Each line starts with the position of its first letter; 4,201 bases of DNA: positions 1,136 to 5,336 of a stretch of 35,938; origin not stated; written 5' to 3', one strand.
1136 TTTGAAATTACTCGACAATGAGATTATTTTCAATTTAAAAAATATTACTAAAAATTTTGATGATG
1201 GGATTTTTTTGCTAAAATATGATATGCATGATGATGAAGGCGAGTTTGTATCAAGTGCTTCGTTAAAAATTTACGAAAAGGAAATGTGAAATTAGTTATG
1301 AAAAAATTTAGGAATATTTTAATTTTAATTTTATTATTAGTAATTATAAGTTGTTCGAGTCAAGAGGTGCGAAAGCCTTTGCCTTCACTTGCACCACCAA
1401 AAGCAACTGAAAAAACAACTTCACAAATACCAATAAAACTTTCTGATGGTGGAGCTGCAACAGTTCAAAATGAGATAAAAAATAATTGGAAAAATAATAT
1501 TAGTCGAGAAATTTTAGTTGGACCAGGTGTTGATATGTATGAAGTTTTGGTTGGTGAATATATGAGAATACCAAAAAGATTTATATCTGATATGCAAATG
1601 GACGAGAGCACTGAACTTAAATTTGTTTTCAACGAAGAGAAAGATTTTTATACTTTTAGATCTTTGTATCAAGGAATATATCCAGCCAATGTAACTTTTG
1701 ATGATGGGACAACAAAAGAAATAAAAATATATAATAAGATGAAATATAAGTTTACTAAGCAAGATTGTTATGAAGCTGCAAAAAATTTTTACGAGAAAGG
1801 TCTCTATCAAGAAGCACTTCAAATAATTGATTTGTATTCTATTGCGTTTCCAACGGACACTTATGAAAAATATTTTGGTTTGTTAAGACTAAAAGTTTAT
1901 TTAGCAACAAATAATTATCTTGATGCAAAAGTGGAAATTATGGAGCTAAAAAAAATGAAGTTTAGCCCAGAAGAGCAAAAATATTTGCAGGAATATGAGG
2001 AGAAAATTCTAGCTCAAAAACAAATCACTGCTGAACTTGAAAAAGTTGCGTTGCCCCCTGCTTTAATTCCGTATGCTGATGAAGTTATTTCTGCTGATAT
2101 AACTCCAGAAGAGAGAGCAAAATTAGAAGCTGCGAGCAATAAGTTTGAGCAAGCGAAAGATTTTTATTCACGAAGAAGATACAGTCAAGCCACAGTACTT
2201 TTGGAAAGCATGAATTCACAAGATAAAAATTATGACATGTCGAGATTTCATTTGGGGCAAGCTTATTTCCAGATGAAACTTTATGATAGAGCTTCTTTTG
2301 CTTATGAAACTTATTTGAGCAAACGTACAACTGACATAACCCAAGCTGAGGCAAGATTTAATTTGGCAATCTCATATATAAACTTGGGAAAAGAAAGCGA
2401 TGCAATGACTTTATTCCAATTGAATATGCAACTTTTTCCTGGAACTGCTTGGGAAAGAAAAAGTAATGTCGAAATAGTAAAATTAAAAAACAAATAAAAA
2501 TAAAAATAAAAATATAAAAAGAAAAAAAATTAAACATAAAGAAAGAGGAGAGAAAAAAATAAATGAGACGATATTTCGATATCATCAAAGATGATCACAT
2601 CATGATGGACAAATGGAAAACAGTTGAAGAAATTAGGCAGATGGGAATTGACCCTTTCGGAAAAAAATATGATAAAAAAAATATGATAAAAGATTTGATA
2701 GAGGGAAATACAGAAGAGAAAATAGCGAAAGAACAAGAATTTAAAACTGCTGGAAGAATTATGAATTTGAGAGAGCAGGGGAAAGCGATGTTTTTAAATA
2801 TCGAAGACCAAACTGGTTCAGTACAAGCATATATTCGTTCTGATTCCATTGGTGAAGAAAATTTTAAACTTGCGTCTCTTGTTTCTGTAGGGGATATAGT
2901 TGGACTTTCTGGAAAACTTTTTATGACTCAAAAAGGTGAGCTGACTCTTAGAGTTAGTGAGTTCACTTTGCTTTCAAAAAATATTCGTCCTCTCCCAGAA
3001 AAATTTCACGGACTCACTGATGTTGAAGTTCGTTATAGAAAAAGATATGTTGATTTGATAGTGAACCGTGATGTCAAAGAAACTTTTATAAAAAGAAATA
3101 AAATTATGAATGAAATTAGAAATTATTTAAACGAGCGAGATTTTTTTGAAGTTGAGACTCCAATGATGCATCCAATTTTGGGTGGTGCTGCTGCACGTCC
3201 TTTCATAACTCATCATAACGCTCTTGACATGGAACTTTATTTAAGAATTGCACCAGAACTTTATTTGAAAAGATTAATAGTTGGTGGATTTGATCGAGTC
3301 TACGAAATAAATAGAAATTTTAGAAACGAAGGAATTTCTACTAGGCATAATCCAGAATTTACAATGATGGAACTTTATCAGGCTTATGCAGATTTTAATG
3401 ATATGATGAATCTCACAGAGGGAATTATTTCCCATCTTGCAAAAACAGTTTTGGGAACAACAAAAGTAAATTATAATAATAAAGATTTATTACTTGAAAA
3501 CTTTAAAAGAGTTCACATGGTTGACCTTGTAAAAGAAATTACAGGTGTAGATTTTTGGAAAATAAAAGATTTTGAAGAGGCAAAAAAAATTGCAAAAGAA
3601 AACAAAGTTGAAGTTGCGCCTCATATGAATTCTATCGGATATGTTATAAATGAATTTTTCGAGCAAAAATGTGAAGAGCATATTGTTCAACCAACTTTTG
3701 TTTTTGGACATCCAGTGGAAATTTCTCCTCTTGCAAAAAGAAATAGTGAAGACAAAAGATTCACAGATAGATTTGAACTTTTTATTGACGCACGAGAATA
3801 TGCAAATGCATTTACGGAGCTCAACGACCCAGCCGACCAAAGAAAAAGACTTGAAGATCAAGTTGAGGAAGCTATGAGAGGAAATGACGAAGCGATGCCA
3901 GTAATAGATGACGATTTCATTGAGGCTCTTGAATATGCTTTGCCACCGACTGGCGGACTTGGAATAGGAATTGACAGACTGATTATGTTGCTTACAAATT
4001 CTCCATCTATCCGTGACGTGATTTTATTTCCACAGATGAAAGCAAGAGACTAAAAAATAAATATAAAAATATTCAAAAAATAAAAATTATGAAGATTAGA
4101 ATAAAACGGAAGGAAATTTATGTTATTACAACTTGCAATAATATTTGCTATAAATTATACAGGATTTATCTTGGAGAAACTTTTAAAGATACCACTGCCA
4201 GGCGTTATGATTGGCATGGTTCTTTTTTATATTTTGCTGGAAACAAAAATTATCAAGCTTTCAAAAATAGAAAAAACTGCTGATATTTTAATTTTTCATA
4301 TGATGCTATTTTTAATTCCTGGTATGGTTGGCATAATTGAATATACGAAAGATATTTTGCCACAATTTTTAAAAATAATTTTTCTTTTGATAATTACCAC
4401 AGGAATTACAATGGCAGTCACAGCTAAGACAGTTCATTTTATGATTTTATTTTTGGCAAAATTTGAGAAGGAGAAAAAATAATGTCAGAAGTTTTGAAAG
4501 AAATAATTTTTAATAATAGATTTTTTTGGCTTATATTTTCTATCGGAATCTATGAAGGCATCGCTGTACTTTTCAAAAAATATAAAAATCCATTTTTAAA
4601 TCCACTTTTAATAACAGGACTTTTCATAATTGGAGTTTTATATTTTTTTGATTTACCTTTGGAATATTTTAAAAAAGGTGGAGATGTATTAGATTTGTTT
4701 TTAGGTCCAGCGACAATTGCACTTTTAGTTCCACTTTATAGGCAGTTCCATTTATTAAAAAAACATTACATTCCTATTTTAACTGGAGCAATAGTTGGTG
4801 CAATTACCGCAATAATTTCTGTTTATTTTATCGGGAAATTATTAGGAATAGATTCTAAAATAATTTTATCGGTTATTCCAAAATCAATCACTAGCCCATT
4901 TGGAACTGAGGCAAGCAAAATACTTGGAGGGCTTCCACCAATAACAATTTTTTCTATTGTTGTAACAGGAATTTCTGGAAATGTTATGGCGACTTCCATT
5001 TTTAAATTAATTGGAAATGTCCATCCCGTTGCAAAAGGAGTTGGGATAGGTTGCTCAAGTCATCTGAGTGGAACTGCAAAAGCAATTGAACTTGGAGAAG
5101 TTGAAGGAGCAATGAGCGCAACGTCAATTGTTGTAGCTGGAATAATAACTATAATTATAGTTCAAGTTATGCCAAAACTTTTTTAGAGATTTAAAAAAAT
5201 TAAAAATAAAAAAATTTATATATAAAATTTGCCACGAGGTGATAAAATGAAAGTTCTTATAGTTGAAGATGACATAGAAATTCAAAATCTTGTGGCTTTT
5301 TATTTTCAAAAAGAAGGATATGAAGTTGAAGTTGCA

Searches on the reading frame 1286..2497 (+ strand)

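Call 21: search_protein_families(library=ncbifam, proteins=[window:1286-2497:+])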
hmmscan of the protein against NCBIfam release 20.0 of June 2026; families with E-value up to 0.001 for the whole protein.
window:1286-2497:+ (403 aa): 5 families
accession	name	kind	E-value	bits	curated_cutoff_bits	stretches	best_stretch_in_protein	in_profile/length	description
TIGR02795.1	tol_pal_ybgF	equivalog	5.2e-09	36.7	90.1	1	285-393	4-115/119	tol-pal system protein YbgF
NF053852.1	vesicle_Bd0635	exception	2.8e-06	27.1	250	1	314-401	135-222/223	CpoB-like predatory vesicle lipoprotein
TIGR02552.1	LcrH_SycD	equivalog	9.6e-06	25.3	104.8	1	288-383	23-115/136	SycD/LcrH family type III secretion system chaperone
NF040959.1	MamA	equivalog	3.7e-05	23.3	200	0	288-351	42-105/204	magnetosome protein MamA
NF033920.0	C39_PA2778_fam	equivalog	0.0003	20.3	150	1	273-383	146-253/255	PA2778 family cysteine peptidase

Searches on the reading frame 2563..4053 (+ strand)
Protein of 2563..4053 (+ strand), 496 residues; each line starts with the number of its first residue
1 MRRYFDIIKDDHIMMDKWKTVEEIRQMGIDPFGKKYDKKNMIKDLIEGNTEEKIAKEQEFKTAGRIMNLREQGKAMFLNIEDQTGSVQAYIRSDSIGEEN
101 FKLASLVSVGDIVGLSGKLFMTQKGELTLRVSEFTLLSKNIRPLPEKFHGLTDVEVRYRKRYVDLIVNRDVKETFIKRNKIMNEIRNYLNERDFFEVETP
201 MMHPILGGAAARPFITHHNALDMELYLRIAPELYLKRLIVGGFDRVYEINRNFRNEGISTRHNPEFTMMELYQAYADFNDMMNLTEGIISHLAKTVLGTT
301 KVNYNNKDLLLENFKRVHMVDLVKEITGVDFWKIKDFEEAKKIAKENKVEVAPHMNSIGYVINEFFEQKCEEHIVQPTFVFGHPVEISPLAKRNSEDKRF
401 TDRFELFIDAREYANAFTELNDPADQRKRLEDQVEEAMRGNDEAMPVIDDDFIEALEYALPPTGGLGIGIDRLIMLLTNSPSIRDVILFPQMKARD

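Call 21: search_protein_families(library=ncbifam, proteins=[window:2563-4053:+])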
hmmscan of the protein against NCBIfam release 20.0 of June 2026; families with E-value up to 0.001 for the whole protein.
window:2563-4053:+ (496 aa): 18 families
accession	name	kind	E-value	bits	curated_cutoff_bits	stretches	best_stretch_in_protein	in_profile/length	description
NF001756.1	PRK00484.1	subfamily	3.2e-210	698.9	468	1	14-494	4-487/488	lysine--tRNA ligase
TIGR00499.1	lysS_bact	equivalog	3.2e-196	652.8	427.6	1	15-494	7-494/496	lysine--tRNA ligase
NF009101.0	PRK12445.1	subfamily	4.3e-155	517.1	1026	1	43-494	51-503/505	lysine--tRNA ligase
NF002821.0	PRK02983.1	equivalog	1.4e-153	513.4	742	1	19-495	627-1101/1102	bifunctional lysylphosphatidylglycerol synthetase/lysine--tRNA ligase LysX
TIGR00462.1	genX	equivalog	1.3e-66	225.1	286.9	1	177-489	3-304/304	EF-P lysine aminoacylase EpmA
NF006828.0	PRK09350.1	equivalog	1.5e-60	205.2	264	1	172-492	13-323/325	elongation factor P--(R)-beta-lysine ligase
NF003483.0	PRK05159.1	equivalog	2.8e-46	158.3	353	1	51-493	12-433/438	aspartate--tRNA(Asn) ligase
NF001750.0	PRK00476.1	equivalog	2e-44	151.9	443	2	55-300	16-269/590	aspartate--tRNA ligase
TIGR00459.1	aspS_bact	equivalog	1.7e-43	148.9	373.85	2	57-299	16-263/586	aspartate--tRNA ligase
TIGR00458.1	aspS_nondisc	equivalog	3.8e-41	141.5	368.4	1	57-495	12-425/428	aspartate--tRNA(Asn) ligase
NF003037.0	PRK03932.1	equivalog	8.6e-35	120.5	414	1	51-494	11-447/451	asparagine--tRNA ligase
TIGR00457.1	asnS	equivalog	2.6e-34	118.8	342.6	1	42-493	4-450/455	asparagine--tRNA ligase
NF009460.0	PRK12820.1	equivalog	9e-29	100.1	1379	2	60-292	38-290/723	bifunctional aspartyl-tRNA synthetase/aspartyl/glutamyl-tRNA amidotransferase subunit C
NF005052.0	PRK06462.1-1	equivalog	2.3e-14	53.2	368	1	154-492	31-346/353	asparagine synthetase A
NF005054.0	PRK06462.1-4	equivalog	4.6e-11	42.3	309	1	165-331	15-193/318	asparagine synthetase A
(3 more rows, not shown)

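Call 22: find_encoding_contigs(protein=window:2563-4053:+, flank=1000, max_places=5)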
Protein window:2563-4053:+ (496 aa): no gene with exactly this product is on record in the collection.

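Call 40: find_homologous_proteins(query=window:2563-4053:+, max_evalue=1e-100)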
Query window:2563-4053:+ (496 aa): 7992 proteins with E <= 1e-100 among 8000 candidates; the best 120 are listed.
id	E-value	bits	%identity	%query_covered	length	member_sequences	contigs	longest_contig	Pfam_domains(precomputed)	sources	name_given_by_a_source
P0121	0.0e+0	1113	100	100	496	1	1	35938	PF01336.32,PF00152.26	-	-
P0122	4.7e-287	970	86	99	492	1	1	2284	PF01336.32,PF00152.26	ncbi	-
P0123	1.1e-284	962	84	100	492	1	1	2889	PF01336.32,PF00152.26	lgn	-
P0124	2.1e-284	961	84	100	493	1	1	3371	PF01336.32,PF00152.26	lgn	-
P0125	7.7e-284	960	84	100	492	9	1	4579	PF01336.32,PF00152.26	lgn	-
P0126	1.1e-279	946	83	100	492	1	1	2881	PF01336.32,PF00152.26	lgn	-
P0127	1.7e-276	935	82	100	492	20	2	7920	PF01336.32,PF00152.26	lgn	-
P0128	2.7e-276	935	82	100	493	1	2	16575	PF01336.32,PF00152.26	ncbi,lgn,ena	-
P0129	3.5e-276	934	82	100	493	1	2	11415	PF01336.32,PF00152.26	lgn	-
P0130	3.4e-273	925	81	100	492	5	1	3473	PF01336.32,PF00152.26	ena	-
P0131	3.3e-272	921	82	100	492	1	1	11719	PF01336.32,PF00152.26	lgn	-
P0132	8.5e-272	920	80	100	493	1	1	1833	PF01336.32,PF00152.26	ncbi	ncbi:MAG: lysine--tRNA ligase [Fusobacteriaceae bacterium]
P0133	4.4e-271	918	80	100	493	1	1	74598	PF01336.32,PF00152.26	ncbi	ncbi:MAG: lysine--tRNA ligase [Fusobacteriaceae bacterium]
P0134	1.0e-269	913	79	100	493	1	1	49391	PF01336.32,PF00152.26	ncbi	ncbi:MAG: lysine--tRNA ligase [Fusobacteriaceae bacterium]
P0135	1.0e-265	900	79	100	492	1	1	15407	PF01336.32,PF00152.26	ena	-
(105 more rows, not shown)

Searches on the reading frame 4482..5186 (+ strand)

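Call 21: search_protein_families(library=ncbifam, proteins=[window:4482-5186:+])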
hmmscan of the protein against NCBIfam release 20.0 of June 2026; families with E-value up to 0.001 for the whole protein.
window:4482-5186:+ (234 aa): 3 families
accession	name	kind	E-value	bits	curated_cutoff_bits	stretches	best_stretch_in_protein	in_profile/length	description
TIGR00659.1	TIGR00659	equivalog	3.6e-52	177.1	249.7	1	17-229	8-220/226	CidB/LrgB family autolysis modulator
NF003291.0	PRK04288.1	equivalog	1.1e-44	152.6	264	1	6-233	3-231/233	antiholin-like protein LrgB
NF007983.0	PRK10711.1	equivalog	7.1e-40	137.3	267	1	15-229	7-221/231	CidB/LrgB family autolysis modulator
